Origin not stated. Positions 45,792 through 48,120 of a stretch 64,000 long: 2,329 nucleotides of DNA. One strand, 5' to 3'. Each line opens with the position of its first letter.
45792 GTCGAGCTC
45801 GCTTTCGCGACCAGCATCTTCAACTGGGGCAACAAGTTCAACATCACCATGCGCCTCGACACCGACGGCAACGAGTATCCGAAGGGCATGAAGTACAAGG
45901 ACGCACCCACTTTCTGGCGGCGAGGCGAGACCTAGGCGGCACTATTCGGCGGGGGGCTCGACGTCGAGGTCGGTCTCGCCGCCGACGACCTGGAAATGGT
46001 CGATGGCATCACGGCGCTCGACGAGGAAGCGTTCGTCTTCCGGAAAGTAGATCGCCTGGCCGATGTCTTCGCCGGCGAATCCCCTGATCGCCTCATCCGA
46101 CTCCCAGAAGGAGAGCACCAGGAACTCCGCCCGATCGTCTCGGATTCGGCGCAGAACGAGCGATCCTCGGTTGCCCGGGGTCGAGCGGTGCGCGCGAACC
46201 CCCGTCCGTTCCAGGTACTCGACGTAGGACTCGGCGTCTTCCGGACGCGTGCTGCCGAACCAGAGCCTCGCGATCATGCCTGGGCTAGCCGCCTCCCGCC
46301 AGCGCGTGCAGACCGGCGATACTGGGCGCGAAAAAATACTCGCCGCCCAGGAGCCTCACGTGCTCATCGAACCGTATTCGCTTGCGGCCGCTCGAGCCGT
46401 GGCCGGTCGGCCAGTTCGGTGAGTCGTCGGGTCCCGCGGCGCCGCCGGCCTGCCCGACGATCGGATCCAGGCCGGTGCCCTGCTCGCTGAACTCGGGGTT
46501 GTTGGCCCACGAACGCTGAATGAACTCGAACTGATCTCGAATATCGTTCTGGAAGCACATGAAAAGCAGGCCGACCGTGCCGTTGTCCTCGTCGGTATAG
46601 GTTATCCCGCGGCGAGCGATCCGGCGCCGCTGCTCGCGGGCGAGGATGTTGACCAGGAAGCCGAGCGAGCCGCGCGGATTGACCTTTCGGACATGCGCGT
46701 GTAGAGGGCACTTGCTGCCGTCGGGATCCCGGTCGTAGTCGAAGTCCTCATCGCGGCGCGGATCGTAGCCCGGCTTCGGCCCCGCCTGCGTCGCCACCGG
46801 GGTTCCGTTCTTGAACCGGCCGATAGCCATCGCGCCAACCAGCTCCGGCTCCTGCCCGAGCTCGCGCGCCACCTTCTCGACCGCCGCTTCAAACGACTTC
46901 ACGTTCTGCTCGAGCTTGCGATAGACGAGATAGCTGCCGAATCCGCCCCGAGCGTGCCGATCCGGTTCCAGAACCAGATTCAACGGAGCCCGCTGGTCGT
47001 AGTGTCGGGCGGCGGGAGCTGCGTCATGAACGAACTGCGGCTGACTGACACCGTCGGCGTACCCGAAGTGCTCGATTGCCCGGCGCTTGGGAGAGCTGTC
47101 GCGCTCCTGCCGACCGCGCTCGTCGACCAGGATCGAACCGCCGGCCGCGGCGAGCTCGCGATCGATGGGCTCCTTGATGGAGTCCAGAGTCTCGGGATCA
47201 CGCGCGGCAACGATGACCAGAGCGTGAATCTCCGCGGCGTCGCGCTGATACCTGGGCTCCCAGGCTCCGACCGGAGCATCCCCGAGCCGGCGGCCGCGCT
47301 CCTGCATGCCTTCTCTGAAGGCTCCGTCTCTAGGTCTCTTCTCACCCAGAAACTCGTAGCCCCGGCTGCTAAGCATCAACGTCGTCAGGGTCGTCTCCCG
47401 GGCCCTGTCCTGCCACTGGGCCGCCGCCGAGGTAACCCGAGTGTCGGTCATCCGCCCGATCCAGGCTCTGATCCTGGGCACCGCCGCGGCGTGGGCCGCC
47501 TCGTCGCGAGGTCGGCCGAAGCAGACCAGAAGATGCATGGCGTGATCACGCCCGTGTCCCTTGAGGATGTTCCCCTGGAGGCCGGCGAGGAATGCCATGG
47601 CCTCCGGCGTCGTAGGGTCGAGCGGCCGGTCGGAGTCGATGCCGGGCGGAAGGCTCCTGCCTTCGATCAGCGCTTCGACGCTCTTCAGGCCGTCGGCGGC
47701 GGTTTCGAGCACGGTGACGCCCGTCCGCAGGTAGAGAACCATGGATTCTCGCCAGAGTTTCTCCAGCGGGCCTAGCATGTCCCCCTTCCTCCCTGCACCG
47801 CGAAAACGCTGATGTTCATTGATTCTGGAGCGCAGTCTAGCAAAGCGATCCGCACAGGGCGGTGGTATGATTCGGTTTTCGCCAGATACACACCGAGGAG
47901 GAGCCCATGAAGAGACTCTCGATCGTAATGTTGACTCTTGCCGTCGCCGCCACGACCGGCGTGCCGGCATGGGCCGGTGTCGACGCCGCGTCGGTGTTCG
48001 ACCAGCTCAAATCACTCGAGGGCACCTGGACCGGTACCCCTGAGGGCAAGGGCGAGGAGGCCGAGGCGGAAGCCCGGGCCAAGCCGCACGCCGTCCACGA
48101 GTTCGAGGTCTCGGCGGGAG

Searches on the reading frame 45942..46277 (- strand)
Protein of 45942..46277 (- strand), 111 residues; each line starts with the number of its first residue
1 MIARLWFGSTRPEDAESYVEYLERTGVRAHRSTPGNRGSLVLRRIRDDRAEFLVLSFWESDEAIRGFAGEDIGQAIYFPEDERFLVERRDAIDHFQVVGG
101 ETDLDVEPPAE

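Call 24: search_protein_families(library=ncbifam, proteins=[window:45942-46277:-], max_evalue=0.00001)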
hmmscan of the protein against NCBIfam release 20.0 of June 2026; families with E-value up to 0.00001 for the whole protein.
window:45942-46277:- (111 aa): 0 families

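Call 35: find_encoding_contigs(protein=window:45942-46277:-, flank=10000, max_places=4)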
Protein window:45942-46277:- (111 aa): 2 contigs read that carry it; 2 places shown.
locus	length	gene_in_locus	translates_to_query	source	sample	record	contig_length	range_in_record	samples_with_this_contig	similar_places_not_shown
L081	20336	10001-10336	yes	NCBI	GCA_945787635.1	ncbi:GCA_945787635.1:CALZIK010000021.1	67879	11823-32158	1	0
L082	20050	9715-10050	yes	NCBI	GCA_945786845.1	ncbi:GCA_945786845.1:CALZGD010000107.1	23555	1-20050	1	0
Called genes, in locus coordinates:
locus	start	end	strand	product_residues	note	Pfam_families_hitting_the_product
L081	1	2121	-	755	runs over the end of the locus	-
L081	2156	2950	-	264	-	PF13489:Methyltransf_23, PF13649:Methyltransf_25, PF13847:Methyltransf_31, PF08241:Methyltransf_11, PF08242:Methyltransf_12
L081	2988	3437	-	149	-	-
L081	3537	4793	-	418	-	PF00270:DEAD, PF04851:ResIII (weak), PF00271:Helicase_C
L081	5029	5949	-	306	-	-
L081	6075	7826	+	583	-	PF03572:Peptidase_S41 (faint), PF07719:TPR_2 (faint), PF13414:TPR_11 (faint), PF13432:TPR_16 (weak), PF00515:TPR_1 (weak), PF13181:TPR_8 (weak)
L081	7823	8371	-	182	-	-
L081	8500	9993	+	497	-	PF21105:DyP_N (faint), PF20628:Dyp_perox_C (weak)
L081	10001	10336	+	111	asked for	PF03992:ABM (weak)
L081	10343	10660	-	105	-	-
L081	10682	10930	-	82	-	-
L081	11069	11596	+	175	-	PF03061:4HBT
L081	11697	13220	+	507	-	PF00990:GGDEF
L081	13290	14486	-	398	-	-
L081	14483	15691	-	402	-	PF07973:tRNA_SAD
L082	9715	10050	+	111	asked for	PF03992:ABM (weak)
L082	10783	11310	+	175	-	PF03061:4HBT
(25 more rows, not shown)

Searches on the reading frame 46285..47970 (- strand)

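Call 24: search_protein_families(library=ncbifam, proteins=[window:46285-47970:-], max_evalue=0.00001)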
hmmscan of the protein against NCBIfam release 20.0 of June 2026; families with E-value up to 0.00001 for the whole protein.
window:46285-47970:- (561 aa): 2 families
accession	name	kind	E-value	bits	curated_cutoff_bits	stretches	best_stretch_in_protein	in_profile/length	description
TIGR01413.1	Dyp_perox_fam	superfamily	4.6e-29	101.7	100.5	1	225-552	74-321/323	Dyp-type peroxidase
TIGR01412.1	tat_substr_1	equivalog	2.7e-08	33.1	428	1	383-491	294-387/420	iron uptake transporter deferrochelatase/peroxidase subunit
